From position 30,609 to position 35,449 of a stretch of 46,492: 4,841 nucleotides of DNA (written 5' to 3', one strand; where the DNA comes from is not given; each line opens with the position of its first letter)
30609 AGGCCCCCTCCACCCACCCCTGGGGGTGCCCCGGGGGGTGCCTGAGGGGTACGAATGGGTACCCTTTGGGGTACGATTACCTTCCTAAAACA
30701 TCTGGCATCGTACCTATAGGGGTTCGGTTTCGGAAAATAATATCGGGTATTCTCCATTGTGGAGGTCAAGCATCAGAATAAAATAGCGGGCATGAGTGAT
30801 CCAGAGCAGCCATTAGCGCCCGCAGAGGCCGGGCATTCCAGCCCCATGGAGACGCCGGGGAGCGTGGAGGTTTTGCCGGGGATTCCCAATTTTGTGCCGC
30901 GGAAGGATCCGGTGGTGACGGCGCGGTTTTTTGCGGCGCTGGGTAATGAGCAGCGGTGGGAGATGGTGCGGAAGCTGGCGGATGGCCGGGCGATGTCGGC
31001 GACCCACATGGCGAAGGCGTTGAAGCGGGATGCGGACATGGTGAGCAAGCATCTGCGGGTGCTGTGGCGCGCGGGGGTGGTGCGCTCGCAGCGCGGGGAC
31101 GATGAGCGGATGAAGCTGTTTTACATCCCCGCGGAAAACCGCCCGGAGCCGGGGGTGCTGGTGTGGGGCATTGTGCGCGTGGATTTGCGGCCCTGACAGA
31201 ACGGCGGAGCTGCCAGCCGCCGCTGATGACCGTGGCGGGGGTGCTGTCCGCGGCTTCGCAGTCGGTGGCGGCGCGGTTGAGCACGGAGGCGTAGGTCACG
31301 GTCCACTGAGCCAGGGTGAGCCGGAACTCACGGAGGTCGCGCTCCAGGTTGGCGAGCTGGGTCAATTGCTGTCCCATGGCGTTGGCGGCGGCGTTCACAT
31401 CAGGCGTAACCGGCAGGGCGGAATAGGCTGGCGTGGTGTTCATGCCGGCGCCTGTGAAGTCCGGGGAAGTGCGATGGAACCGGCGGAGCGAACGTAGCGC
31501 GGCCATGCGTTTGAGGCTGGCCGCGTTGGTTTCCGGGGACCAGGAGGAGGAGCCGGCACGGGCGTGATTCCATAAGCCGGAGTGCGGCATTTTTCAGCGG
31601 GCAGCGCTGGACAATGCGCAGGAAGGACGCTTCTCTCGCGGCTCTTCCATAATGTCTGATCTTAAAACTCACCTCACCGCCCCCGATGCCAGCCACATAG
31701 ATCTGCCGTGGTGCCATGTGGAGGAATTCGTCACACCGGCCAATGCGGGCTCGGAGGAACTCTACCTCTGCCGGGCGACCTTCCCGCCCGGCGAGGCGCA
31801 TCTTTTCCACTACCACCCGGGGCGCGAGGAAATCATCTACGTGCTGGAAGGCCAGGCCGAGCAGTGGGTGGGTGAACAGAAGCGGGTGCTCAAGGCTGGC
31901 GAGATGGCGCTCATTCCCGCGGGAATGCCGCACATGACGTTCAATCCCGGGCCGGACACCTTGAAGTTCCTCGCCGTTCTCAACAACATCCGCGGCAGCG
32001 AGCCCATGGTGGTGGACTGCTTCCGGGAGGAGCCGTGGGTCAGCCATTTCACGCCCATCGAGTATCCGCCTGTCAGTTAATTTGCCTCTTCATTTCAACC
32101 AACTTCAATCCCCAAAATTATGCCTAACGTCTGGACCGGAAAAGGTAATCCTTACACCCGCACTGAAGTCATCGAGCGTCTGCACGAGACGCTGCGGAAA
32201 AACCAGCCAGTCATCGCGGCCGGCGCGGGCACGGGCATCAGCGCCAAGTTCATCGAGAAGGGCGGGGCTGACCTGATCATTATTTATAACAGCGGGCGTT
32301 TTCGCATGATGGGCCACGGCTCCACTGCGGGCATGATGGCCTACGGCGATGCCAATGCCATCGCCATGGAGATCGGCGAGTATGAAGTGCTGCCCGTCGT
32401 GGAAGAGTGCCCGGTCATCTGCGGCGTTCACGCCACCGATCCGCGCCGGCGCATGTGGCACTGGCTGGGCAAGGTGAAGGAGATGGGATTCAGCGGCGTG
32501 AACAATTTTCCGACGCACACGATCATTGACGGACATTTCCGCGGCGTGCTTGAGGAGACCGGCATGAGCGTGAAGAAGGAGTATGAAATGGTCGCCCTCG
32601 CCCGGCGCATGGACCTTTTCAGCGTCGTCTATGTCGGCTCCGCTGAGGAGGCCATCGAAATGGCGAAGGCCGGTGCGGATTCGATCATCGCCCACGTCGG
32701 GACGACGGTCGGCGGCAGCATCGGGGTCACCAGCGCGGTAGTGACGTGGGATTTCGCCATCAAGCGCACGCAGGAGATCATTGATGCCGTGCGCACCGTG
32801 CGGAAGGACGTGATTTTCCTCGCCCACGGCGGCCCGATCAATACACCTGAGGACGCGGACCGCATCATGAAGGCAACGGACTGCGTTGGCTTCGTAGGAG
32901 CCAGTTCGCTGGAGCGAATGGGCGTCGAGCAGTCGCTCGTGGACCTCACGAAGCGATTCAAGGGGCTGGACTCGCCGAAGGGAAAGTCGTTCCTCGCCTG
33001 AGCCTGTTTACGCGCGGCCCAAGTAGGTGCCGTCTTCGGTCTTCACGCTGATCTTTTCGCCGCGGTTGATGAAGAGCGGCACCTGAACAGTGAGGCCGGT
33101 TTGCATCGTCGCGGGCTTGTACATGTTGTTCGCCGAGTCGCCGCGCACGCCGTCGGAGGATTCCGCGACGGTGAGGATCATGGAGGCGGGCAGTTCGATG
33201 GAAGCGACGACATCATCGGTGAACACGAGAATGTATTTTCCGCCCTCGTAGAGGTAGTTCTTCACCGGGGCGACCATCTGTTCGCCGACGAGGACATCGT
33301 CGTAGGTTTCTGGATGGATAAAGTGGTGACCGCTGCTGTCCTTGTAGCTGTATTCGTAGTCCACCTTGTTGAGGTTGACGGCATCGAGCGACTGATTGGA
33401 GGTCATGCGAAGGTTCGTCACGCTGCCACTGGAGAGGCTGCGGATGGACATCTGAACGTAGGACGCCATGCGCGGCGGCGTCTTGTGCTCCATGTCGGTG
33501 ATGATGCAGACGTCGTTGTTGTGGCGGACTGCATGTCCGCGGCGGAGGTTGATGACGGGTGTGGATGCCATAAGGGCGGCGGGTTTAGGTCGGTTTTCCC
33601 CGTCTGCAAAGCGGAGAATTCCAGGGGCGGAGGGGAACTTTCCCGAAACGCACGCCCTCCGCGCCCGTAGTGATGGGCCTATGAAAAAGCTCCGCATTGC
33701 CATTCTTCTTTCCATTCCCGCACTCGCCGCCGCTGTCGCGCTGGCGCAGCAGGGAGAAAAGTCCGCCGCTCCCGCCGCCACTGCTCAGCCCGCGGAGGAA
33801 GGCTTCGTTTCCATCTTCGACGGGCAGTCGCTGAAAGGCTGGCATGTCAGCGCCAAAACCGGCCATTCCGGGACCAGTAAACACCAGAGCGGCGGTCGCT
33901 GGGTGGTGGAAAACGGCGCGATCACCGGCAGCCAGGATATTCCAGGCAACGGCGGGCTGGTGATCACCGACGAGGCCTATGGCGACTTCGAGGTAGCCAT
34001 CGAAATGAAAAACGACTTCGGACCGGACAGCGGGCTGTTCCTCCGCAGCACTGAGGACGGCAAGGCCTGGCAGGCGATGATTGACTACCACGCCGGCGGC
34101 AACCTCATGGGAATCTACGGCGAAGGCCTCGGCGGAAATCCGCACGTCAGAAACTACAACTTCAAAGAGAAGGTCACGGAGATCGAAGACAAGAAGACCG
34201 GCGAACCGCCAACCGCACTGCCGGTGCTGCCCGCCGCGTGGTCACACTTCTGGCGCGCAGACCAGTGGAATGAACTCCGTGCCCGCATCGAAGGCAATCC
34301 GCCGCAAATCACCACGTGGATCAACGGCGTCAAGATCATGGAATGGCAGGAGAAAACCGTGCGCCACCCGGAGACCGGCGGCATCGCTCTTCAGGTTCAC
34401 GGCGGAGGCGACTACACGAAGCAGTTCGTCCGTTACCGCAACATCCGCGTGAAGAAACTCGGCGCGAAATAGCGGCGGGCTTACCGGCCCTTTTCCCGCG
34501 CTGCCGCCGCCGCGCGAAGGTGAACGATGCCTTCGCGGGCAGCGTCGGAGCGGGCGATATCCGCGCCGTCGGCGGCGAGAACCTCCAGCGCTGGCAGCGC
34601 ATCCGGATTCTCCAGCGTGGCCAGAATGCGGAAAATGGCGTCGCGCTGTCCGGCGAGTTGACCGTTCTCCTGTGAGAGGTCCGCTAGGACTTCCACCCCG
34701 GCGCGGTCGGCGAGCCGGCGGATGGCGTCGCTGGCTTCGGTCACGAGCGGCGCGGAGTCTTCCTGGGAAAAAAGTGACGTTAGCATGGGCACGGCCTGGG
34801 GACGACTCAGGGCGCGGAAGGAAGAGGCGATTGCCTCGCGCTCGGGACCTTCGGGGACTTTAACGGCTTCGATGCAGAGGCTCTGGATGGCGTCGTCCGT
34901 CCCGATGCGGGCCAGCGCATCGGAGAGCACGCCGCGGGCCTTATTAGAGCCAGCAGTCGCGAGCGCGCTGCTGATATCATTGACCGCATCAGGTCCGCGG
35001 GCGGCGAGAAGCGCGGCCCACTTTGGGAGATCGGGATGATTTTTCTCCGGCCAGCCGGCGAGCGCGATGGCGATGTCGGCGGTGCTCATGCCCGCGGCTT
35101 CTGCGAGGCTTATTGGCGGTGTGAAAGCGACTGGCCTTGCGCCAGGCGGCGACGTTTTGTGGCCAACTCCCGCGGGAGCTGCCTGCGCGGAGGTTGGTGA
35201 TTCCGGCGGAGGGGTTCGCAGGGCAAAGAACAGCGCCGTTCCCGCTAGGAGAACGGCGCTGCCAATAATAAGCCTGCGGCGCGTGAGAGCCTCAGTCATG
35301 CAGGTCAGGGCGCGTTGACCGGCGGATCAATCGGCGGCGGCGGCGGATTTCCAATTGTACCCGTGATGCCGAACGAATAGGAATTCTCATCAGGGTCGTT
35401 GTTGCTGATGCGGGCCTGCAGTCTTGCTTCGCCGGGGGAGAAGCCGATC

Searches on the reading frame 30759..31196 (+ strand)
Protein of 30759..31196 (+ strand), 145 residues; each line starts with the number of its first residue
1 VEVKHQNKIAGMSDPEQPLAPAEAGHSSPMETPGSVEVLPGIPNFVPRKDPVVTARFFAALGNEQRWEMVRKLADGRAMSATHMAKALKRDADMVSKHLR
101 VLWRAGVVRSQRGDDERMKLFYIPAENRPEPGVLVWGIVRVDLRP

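Call 12: search_protein_families(library=pfam, proteins=[window:30759-31196:+], max_evalue=0.001)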
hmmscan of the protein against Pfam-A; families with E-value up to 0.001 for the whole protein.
window:30759-31196:+ (145 aa): 3 families
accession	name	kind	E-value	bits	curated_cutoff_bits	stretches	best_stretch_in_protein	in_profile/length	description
PF25212.1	HVO_A0114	-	7e-08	32.6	27.6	1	63-124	21-80/84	HVO_A0114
PF12840.13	HTH_20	-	0.0002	21.7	27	1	62-110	2-50/51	Helix-turn-helix domain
PF02082.26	Rrf2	-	0.00079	20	30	0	74-118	19-63/132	Iron-dependent Transcriptional regulator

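Call 32: search_protein_families(library=padloc, proteins=[window:30759-31196:+], max_evalue=0.001)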
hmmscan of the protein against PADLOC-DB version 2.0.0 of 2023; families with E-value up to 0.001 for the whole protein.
window:30759-31196:+ (145 aa): 2 families
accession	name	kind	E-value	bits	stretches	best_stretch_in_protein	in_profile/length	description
PDLC01438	Csa3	-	5.8e-07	27.8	1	37-122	121-199/305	"CAS-I,CAS-II,CAS-III,CAS-IV,CAS-V,CAS-VI; associated_signaling"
PDLC01720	Csa3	-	1.8e-05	23.2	1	54-115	15-81/118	Csa3_1_CAS-I-II-III-IV-V-VI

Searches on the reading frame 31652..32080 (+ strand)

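Call 12: search_protein_families(library=pfam, proteins=[window:31652-32080:+], max_evalue=0.001)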
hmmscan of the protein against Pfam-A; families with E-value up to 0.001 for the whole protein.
window:31652-32080:+ (142 aa): 5 families
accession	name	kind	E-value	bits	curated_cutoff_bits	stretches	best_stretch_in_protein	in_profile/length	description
PF07883.17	Cupin_2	-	1.8e-20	72.9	27.2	1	42-109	3-69/70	Cupin domain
PF00190.28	Cupin_1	-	6.5e-11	42.5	22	1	40-116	36-120/151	Cupin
PF02311.25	AraC_binding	-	6e-07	29.7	21.1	1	49-94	15-59/135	AraC-like ligand binding domain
PF05899.18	Cupin_3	-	0.00064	19.8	23.5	1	55-93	22-61/74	EutQ-like cupin domain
PF01050.24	MannoseP_isomer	-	0.00071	20.2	23.6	1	41-109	32-100/116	Mannose-6-phosphate isomerase C-terminal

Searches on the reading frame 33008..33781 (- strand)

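Call 12: search_protein_families(library=pfam, proteins=[window:33008-33781:-], max_evalue=0.001)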
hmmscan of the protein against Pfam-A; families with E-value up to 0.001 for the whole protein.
window:33008-33781:- (257 aa): 3 families
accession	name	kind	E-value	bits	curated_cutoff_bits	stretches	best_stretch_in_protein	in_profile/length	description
PF09285.17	Elong-fact-P_C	-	4.3e-22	78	25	1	203-256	3-56/56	Elongation factor P, C-terminal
PF08207.18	EFP_N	-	3e-10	40.4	23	1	78-130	4-56/58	Elongation factor P (EF-P) KOW-like domain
PF01132.26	EFP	-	7.9e-10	39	27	1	141-191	2-52/54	Elongation factor P (EF-P) OB domain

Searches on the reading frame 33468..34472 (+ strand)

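Call 12: search_protein_families(library=pfam, proteins=[window:33468-34472:+], max_evalue=0.001)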
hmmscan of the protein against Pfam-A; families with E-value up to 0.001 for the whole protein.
window:33468-34472:+ (334 aa): 1 family
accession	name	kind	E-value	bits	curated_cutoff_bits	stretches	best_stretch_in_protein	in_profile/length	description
PF06439.18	3keto-disac_hyd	-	1.4e-27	97.4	26.8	1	112-329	1-187/187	3-keto-disaccharide hydrolase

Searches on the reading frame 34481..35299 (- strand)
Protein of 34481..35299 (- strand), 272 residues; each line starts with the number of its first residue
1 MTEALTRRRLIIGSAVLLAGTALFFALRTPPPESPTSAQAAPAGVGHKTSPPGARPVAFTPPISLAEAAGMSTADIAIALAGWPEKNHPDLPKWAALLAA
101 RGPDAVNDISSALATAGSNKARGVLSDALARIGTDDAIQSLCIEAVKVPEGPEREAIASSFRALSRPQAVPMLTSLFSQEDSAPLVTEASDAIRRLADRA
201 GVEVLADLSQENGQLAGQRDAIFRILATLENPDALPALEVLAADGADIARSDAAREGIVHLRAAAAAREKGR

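Call 12: search_protein_families(library=pfam, proteins=[window:34481-35299:-], max_evalue=0.001)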
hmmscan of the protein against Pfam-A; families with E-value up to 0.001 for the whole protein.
window:34481-35299:- (272 aa): 1 family
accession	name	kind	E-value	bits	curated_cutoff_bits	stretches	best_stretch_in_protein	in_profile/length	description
PF13646.12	HEAT_2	-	0.0001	23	27.7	0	153-211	16-73/88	HEAT repeats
